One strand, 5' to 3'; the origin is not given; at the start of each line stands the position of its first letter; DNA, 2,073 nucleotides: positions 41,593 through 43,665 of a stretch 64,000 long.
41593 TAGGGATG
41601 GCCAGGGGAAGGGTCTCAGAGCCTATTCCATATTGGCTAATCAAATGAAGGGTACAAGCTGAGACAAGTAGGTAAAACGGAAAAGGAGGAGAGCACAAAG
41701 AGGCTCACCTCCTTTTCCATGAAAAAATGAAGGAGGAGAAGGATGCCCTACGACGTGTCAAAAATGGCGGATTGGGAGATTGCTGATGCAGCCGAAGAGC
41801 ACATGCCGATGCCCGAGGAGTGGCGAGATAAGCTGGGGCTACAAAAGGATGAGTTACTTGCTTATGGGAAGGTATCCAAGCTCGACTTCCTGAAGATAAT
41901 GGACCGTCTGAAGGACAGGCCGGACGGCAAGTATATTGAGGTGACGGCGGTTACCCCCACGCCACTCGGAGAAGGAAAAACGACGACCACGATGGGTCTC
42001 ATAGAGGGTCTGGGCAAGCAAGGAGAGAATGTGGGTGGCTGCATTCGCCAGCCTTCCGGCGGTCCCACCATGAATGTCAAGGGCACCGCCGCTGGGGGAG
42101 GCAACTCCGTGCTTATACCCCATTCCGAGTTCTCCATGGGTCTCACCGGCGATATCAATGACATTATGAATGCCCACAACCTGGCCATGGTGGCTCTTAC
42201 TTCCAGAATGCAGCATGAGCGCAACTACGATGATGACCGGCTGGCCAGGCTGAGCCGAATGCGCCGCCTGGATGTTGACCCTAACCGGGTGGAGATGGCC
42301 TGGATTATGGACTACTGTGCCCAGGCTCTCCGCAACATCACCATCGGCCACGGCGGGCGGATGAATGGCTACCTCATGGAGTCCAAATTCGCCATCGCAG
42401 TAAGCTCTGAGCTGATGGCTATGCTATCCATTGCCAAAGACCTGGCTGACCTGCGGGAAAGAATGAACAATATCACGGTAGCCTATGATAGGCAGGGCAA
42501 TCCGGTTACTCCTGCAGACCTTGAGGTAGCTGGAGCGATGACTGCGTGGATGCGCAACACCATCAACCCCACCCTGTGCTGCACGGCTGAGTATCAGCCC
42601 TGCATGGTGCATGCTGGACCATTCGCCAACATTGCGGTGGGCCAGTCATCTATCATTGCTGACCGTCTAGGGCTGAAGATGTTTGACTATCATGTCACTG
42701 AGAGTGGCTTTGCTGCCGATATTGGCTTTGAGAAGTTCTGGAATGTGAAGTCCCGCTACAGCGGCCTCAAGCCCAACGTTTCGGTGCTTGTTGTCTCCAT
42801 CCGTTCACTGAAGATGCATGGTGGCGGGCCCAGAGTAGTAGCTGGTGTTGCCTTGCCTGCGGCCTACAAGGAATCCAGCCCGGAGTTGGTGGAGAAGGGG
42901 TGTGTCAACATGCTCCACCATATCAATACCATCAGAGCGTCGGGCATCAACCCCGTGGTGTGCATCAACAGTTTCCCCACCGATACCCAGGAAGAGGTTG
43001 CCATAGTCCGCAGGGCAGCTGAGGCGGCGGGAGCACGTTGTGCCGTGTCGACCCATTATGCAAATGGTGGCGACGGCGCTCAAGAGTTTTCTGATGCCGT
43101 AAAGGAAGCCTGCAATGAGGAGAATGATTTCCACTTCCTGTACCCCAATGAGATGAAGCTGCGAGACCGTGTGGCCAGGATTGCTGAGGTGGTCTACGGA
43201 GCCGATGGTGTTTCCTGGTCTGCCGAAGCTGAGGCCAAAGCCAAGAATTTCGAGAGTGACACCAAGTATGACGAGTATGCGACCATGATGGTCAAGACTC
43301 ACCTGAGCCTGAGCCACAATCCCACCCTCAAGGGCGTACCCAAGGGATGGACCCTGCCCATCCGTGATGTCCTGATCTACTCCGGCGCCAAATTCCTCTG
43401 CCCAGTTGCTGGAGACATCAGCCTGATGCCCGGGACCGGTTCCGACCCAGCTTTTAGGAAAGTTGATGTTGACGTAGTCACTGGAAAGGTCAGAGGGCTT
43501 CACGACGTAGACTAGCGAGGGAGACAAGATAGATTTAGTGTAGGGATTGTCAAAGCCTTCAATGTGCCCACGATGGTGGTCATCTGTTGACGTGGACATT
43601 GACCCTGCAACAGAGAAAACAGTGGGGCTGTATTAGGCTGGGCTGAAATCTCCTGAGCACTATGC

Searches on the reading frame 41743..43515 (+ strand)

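Call 67: search_protein_families(library=pfam, proteins=[window:41743-43515:+], max_evalue=0.001)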
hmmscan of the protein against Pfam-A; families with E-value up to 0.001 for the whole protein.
window:41743-43515:+ (590 aa): 1 family
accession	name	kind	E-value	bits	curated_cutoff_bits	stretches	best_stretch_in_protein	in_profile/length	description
PF01268.25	FTHFS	-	1.3e-206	687.6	27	1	9-586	2-555/556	Formate--tetrahydrofolate ligase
